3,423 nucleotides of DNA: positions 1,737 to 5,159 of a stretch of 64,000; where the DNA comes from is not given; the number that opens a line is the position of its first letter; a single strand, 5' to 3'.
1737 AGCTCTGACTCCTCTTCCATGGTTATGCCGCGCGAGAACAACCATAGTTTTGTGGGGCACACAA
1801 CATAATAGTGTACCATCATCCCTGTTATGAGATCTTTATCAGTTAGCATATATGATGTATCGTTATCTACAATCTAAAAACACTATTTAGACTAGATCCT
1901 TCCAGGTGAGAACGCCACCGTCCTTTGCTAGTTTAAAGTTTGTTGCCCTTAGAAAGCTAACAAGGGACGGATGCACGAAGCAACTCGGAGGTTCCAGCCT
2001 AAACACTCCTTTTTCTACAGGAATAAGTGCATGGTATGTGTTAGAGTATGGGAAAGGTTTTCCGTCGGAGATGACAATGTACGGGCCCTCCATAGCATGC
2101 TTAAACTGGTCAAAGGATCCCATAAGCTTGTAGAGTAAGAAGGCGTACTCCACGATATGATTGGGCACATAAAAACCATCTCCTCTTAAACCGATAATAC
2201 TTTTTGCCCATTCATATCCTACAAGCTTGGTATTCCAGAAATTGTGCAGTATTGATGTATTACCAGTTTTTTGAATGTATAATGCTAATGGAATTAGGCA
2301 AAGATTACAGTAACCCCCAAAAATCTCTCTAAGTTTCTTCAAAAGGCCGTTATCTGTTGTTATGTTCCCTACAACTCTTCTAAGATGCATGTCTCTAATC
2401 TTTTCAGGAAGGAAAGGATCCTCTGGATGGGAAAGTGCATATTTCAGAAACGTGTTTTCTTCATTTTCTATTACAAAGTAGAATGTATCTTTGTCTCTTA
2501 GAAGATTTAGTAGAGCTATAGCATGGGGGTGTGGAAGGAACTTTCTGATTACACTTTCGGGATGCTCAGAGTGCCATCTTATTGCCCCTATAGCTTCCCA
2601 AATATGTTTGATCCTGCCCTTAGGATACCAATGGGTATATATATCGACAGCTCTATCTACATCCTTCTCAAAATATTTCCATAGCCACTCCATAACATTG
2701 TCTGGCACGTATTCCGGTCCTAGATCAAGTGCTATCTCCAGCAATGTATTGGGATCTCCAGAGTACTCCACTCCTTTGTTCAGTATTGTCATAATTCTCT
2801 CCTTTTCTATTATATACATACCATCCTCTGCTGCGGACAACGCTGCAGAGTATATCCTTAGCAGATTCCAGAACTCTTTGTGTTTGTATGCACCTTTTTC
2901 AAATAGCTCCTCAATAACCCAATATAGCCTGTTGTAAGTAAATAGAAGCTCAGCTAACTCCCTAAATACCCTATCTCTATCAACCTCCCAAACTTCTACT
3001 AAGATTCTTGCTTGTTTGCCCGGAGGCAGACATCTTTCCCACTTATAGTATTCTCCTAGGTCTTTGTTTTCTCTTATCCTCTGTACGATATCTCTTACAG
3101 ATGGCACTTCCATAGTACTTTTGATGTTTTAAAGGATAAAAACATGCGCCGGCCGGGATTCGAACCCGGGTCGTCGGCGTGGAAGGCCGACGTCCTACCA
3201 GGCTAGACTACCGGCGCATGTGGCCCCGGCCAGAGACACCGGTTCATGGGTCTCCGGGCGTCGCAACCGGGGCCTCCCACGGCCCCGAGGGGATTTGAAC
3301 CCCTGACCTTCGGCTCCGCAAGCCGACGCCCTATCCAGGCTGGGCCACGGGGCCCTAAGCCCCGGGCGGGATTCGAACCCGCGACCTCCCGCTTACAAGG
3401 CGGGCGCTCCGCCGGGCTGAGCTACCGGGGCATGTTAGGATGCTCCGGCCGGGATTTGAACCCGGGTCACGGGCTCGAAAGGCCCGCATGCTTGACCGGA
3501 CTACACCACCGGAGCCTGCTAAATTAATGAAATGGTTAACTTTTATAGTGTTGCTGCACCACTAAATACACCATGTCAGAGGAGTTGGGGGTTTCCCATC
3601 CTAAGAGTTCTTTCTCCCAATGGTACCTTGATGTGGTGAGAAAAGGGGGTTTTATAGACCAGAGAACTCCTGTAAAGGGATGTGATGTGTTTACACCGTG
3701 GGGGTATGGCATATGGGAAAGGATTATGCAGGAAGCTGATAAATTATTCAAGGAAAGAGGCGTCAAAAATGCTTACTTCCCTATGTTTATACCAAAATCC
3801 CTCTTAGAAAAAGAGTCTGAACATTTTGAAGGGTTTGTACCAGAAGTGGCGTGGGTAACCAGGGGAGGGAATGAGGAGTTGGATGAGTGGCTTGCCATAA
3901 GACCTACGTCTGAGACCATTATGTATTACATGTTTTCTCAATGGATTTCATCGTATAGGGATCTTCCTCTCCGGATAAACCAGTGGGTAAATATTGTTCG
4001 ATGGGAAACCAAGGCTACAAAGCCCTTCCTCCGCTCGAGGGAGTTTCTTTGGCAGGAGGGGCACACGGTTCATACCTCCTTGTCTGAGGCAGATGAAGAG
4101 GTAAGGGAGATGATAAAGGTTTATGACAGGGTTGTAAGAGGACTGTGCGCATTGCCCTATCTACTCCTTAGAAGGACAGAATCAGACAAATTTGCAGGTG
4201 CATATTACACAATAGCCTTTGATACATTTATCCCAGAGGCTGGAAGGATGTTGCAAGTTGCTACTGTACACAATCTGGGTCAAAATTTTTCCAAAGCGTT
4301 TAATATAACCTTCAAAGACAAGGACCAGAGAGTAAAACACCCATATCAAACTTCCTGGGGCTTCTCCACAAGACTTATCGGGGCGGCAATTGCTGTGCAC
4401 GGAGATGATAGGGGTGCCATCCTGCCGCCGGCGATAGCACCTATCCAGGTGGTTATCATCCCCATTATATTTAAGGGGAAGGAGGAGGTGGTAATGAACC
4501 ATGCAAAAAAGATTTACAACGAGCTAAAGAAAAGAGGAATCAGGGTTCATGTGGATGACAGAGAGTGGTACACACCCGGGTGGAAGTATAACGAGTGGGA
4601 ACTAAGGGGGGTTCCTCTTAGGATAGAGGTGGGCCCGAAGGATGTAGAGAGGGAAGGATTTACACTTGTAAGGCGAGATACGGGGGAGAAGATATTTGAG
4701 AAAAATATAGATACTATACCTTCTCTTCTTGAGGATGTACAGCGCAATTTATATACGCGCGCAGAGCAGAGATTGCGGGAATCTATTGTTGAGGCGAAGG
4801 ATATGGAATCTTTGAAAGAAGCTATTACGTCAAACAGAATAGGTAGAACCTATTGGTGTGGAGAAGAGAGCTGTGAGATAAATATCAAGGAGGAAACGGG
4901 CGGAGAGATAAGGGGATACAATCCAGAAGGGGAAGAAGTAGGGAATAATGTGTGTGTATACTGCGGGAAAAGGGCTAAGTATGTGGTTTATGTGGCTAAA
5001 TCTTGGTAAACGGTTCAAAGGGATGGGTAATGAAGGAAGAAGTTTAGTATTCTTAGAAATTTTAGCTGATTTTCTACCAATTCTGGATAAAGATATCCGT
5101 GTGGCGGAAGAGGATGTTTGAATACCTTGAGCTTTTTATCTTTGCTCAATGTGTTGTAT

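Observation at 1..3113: Adaptation module (cas4-cas1-cas2) headed by an unknown 408-aa gene, with no array or effectors in view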

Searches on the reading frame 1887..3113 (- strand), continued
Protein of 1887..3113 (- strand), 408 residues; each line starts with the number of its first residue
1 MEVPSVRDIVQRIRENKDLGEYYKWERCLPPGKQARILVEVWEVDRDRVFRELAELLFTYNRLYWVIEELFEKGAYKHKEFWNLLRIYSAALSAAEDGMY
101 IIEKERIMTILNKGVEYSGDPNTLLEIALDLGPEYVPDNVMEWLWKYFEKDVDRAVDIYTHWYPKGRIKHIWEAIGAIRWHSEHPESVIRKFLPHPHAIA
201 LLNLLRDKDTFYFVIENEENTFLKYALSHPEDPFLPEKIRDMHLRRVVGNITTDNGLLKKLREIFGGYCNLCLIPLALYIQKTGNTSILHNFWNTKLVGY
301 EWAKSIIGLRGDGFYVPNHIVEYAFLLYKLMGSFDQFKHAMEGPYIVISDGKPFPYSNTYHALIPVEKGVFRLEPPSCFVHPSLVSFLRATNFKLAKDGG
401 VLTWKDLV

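Call 35: find_encoding_contigs(protein=P0128, flank=10000, max_places=4)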
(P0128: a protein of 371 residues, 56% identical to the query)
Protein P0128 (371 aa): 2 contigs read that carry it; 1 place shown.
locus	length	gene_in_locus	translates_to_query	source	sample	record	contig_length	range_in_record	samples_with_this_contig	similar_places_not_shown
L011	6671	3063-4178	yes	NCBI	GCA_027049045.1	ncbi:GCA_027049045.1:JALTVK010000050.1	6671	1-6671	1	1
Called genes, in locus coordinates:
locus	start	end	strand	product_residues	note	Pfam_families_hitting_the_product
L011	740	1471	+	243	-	PF21350:Cas6_I-A, PF01881:Cas_Cas6_C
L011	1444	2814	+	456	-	-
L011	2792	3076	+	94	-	-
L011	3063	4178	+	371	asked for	PF01905:DevR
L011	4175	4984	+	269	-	PF09704:Cas_Cas5d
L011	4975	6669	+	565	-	?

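Call 39: search_protein_families(library=phrogs, proteins=[window:1887-3113:-, L005:14037-14627:-], max_evalue=1)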
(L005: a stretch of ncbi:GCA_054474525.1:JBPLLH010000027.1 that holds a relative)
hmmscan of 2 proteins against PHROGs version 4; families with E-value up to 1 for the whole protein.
window:1887-3113:- (408 aa): 0 families

L005:14037-14627:- (196 aa): 3 families
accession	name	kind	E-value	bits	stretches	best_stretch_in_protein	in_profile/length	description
phrog_34618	-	tail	0.044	14.8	1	15-64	25-73/107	baseplate protein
phrog_31186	-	unknown function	0.16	13.2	1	78-103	15-40/97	-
phrog_16076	-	unknown function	0.26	12.1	1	144-179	28-63/65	-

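Call 40: search_solved_structures(query=window:1887-3113:-, max_evalue=10)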
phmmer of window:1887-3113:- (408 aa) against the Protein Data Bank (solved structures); distinct sequences matched with E-value up to 10: 13.
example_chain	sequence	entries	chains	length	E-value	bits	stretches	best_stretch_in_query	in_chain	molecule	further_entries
9dwt_A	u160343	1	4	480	0.37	12.6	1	50-111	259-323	Polycystin-2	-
5t4d_A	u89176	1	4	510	0.4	12.5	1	50-111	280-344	hPKD:198-703, Polycystin-2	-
5k47_A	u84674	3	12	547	0.44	12.4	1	50-111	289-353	Polycystin-2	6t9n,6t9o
8hk7_A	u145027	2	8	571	0.47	12.3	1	50-111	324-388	Polycystin-2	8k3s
6a70_A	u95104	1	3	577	0.48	12.3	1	50-111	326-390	Polycystin-2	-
6d1w_A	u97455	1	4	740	0.67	11.8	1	50-111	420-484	Polycystin-2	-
9dwq_A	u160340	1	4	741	0.67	11.8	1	50-111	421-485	Polycystin-2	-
9dli_A1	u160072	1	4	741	0.67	11.8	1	50-111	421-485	Polycystin-2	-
6wb8_A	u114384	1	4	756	0.69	11.7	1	50-111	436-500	Polycystin-2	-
5mke_A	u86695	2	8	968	0.94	11.3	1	50-111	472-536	Polycystin-2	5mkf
9l0m_B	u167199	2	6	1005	0.99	11.2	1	50-111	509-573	Polycystin-2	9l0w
8z6b_B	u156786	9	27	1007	0.99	11.2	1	50-111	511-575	Polycystin-2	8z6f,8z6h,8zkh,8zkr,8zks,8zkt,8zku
1kon_A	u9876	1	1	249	1.5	10.6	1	118-180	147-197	Protein yebC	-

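Call 43: search_protein_families(library=padloc, proteins=[L009:2-1084:+, L009:1071-1349:+, L009:1342-2424:+, L009:2436-3311:+, L005:5758-6480:+, L005:6465-7808:+, L005:7786-8088:+, L001:12975-15251:-], max_evalue=0.01)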
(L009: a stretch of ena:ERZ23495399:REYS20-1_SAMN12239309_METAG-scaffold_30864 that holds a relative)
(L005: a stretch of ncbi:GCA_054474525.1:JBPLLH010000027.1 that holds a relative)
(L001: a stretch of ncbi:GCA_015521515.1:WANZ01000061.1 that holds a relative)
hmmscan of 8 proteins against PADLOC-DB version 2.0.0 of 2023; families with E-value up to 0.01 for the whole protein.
L009:2-1084:+ (360 aa): 0 families

L009:1071-1349:+ (92 aa): 1 family
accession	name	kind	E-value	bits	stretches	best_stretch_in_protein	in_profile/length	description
PDLC01541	Cas11b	-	2.8e-06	25.6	1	21-89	27-97/98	CAS-I-B; effector_SS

L009:1342-2424:+ (360 aa): 8 families
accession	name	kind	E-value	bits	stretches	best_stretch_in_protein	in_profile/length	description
PDLC00961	Cas7b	-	1e-58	197.1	1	12-309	2-268/321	"CRISPR-associated protein Cas7/Cst2/DevR, subtype I-B/TNEAP"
PDLC01300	Cas7b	-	5.3e-58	194.5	1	12-329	2-257/266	CAS-I-B; effector_G7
PDLC00960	Cas7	-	7.5e-56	187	1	9-272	3-233/240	CRISPR-associated autoregulator DevR family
PDLC01455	Cas7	-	4.4e-50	168.7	1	9-309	6-234/268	CAS-I; effector_G7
PDLC01263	Cas7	-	2e-49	166.2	1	14-272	2-199/205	CAS-I; effector_G7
PDLC01610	Cas7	-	1.3e-46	156.9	1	9-291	1-239/241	CAS-I; effector_G7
PDLC00957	Cas7a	-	7.2e-08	30.1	1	91-199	101-210/284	"CRISPR-associated protein Cas7/Csa2, subtype I-A/APERN"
PDLC01298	Cas7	-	7.9e-07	26.8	1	90-196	90-190/262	CAS-I; effector_G7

L009:2436-3311:+ (291 aa): 18 families
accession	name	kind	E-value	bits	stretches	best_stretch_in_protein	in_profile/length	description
PDLC01271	Cas5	-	2.3e-30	103.9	1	8-181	1-144/170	CAS-I-B; effector_G5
PDLC00947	Cas5b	-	1.6e-28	97.9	1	6-180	2-152/217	"CRISPR-associated protein Cas5, subtype I-B/TNEAP"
PDLC01306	Cas5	-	2e-21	75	1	8-174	1-139/174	CAS-I; effector_G5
PDLC01644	Cas5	-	7.5e-20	70.1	1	8-166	2-141/192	CAS-I; effector_G5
PDLC01453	Cas5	-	3.6e-16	57.7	1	7-178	3-142/205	CAS-I; effector_G5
PDLC00950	Cas5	-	4.1e-16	56.6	1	8-49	2-43/43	CRISPR-associated protein Cas5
PDLC02094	Cas5b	-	9e-13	46.2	2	6-67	2-61/358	-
PDLC01197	Cas5b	-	2.7e-12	44.9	2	108-185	83-155/215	CAS-I-B; effector_G5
PDLC02095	Cas5b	-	1.9e-10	38.8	1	10-49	4-43/199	-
PDLC01301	Cas5b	-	4.5e-09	34.7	1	14-48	7-41/168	CAS-I-B; effector_G5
PDLC01369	Cas5e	-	4.5e-08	31.3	1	8-155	1-128/163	CAS-I-E; effector_G5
PDLC01258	Cas5e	-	3e-07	28.6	1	9-155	2-130/165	CAS-I-E; effector_G5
PDLC01305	Cas5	-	1e-05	23.7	1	11-62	4-59/174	CAS-I-B; effector_G5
PDLC00951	Cas5b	-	0.00033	18.6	1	7-48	2-43/241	"CRISPR-associated protein Cas5, subtype I-B/HMARI"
PDLC01432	Cas5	-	0.0017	16.6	1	6-48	2-44/211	CAS-I-B; effector_G5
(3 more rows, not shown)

L005:5758-6480:+ (240 aa): 24 families
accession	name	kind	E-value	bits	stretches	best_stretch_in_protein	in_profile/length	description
PDLC01372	Cas6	-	9.9e-58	194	1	1-235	1-234/235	"CAS-I,CAS-II,CAS-III,CAS-IV,CAS-V,CAS-VI; crRNAmaturation"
PDLC01782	Cas6b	-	7.7e-51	171.4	1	1-237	1-234/235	-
PDLC01451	Cas6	-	2.9e-50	169.6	1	1-236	1-217/219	"CAS-I,CAS-II,CAS-III,CAS-IV,CAS-V,CAS-VI; crRNAmaturation"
PDLC01718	typeIV_Cas6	-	2.5e-45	153.3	1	1-237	1-240/262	Cas6_7_IV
PDLC00956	Cas6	-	1.1e-39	135.1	1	42-235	2-200/200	CRISPR-associated endoribonuclease Cas6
PDLC01609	Cas6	-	9.7e-32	108.6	1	96-236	3-137/137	"CAS-I,CAS-II,CAS-III,CAS-IV,CAS-V,CAS-VI; crRNAmaturation"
PDLC01265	Cas6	-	3.1e-28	97.8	1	48-235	1-179/179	"CAS-I,CAS-II,CAS-III,CAS-IV,CAS-V,CAS-VI; crRNAmaturation"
PDLC01783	Cas6b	-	1.9e-27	94.6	1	1-236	1-224/225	-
PDLC01789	Cas6b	-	1.6e-19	68.9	1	1-235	1-238/240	-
PDLC02098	Cas6_IIIa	-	2.4e-17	62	1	1-236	1-199/200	-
PDLC01786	Cas6b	-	1.8e-15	55.4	1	1-234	1-227/228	-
PDLC02103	Cas6b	-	3.8e-14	51.1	1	1-236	1-238/240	-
PDLC02101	Cas6b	-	6.4e-14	50.4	1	1-234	1-217/218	-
PDLC01791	Cas6b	-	3.7e-12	44.5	1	68-235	58-230/233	-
PDLC01790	Cas6b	-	1e-11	43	1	12-235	18-244/246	-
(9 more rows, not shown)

L005:6465-7808:+ (447 aa): 1 family
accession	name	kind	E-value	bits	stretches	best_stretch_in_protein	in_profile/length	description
PDLC01542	Cas8b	-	5.2e-11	40.2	1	106-339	222-441/574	CAS-I-B; effector_LS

L005:7786-8088:+ (100 aa): 0 families

L001:12975-15251:- (758 aa): 46 families (the best 25 are shown)
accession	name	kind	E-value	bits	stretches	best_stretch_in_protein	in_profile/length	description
PDLC01757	Cas3b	-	6.6e-107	356.7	1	7-672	18-614/676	-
PDLC01761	Cas3b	-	9.1e-93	310.2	1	2-655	21-640/705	-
PDLC01762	Cas3b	-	2.9e-82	275.3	1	22-626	43-603/692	-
PDLC01710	Cas3a1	-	3.1e-79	265.3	1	111-640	105-639/745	Cas3_1_CAS-I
PDLC00938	Cas3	-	1.8e-72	242.5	1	226-567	2-340/358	CRISPR-associated helicase Cas3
PDLC02081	Cas3b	-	7.1e-72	241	1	22-668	38-636/705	-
PDLC01252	Cas3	-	3.9e-66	221.7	1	226-587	2-319/324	CAS-I; effector_G3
PDLC01767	Cas3e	-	2.1e-58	196.4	1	22-621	64-577/680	-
PDLC01760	Cas3b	-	1.7e-54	183.4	1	24-607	39-616/734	-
PDLC02079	Cas3b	-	4.3e-53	178.5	1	23-658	35-629/691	-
PDLC02080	Cas3b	-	1.5e-48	163.8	1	11-585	44-609/709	-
PDLC01759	Cas3b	-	2.1e-47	160.3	1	20-652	26-625/711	-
PDLC02082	Cas3b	-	8e-40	134.9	2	228-596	251-600/734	-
PDLC01770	Cas3g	-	4.5e-39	132.5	1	215-567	17-362/733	-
PDLC01758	Cas3b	-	5.4e-34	115.7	1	228-579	299-641/797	-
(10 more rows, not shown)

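Call 51: find_related_loci(query=window:1887-3113:-, collection=viral_contigs, flank=5000)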
Query window:1887-3113:- (408 aa) in viral_contigs; peptide patterns used: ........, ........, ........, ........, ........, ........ (x = any residue, [..] = any of these).
12 stretches matched a pattern, but none encodes a relative of the query by tblastn (E <= 1e-3).

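Call 62: fold_search(model_id=the predicted structure, library=viral)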
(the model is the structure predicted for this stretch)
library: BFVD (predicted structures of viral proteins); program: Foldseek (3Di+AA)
matches with E <= 10: 279; with E <= 0.001: 0
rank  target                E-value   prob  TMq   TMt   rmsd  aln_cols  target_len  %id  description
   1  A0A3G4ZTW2            2.4e-02  0.44  0.17  0.11  21.5       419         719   14  Uncharacterized protein [Edafosvirus sp.]
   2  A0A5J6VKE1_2          6.5e-02  0.72  0.26  0.16  19.8       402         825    9  Uncharacterized protein [Megaviridae environmental sample]
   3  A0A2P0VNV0            6.5e-02  0.44  0.16  0.19  21.3       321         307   13  Uncharacterized protein [Tetraselmis virus 1]
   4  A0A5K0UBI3            9.5e-02  0.18  0.16  0.09  22.1       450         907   12  Uncharacterized protein [Yasminevirus sp. GU-2018]
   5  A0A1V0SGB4            9.9e-02  0.60  0.25  0.20  15.3       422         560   13  RING-type domain-containing protein [Hokovirus HKV1]
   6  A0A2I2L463            1.0e-01  0.10  0.11  0.12  19.6       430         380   14  F-box domain-containing protein (Fragment) [Orpheovirus IHUMI-LCC2]
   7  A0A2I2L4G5            1.1e-01  0.30  0.20  0.15  16.9       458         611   10  F-box domain-containing protein [Orpheovirus IHUMI-LCC2]
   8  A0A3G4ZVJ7            1.4e-01  0.38  0.20  0.23  16.1       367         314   15  Sel1 repeat protein [Edafosvirus sp.]
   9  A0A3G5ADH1            1.6e-01  0.69  0.25  0.31  13.7       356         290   11  Ankyrin repeat protein [Satyrvirus sp.]
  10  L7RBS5                2.2e-01  0.51  0.15  0.18  12.7       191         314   12  Ankyrin repeat protein [Acanthamoeba polyphaga moumouvirus]
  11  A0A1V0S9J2            2.5e-01  0.30  0.22  0.22  18.8       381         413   12  Uncharacterized protein [Catovirus CTV1]
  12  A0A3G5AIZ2            3.2e-01  0.15  0.17  0.19  14.7       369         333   14  Putative ankyrin repeat protein L25 [Satyrvirus sp.]
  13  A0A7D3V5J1            3.2e-01  0.15  0.17  0.15  21.8       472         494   11  Tetratricopeptide repeat protein [Fadolivirus FV1/VV64]
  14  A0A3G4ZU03            3.3e-01  0.60  0.20  0.35  11.6       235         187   12  Uncharacterized protein [Edafosvirus sp.]
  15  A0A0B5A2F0            3.3e-01  0.11  0.14  0.13  25.2       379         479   16  (no name in the UniProt tables at hand)
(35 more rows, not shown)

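Call 70: search_dna_similar(query=window:1887-3113:-, collection=phages, mode=protein, max_evalue=0.01)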
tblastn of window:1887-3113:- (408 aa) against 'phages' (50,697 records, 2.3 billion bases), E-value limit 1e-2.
No match.

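Call 71: search_dna_similar(query=window:1887-3113:-, collection=plasmids, mode=protein, max_evalue=0.01)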
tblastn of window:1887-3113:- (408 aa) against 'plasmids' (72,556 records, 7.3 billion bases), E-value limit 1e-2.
No match.

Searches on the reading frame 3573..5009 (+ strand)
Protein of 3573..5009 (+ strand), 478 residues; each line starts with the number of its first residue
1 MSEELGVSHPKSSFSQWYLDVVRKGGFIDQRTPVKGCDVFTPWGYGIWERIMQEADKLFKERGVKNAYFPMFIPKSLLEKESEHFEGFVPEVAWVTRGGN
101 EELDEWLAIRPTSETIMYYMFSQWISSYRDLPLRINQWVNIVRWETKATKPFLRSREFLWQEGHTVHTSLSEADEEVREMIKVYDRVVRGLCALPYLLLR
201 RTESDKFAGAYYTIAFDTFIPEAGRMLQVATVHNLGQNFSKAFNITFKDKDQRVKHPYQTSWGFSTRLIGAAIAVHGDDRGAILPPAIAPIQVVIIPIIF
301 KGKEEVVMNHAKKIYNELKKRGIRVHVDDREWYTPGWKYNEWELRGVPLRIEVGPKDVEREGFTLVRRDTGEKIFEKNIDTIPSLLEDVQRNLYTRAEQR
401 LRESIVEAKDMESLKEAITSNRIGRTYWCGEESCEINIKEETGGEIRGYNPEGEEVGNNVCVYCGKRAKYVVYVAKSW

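Call 69: search_protein_families(library=padloc, alignment_id=A3, max_evalue=0.00001)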
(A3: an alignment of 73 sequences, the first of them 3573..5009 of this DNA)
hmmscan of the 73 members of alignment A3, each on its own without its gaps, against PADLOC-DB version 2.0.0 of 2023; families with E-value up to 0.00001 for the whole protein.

A. member 1, window:3573-5009:+ (478 aa): 0 families

B. families by the number of members that match (of 73 scanned): 27 families (the first 25 are shown)
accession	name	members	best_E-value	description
PDLC04134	mad2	2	5.1e-24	mads_2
PDLC04690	PDC-M51B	1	6e-18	-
PDLC02506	BrxL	1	3.8e-12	BrxL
PDLC01993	RtcR--CARF_AAA_HTH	1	1.5e-11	-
PDLC04903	PDC-S09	1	2e-11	-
PDLC01995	RtcR_PspF2--CARF_AAA_HTH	1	2.1e-11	-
PDLC04906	PDC-S09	1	2.8e-11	-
PDLC04904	PDC-S09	1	8.5e-11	-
PDLC02911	VakA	1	9.4e-11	-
PDLC03376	MTase_II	1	1e-10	Type II methyltransferase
PDLC04902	PDC-S09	1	1e-10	-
PDLC03353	MTase_II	1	4.7e-10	Type II methyltransferase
PDLC04907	PDC-S09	1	3e-09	-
PDLC01994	RtcR_PspF1--CARF_AAA_HTH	1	8.6e-09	-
PDLC04905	PDC-S09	1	2.1e-08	-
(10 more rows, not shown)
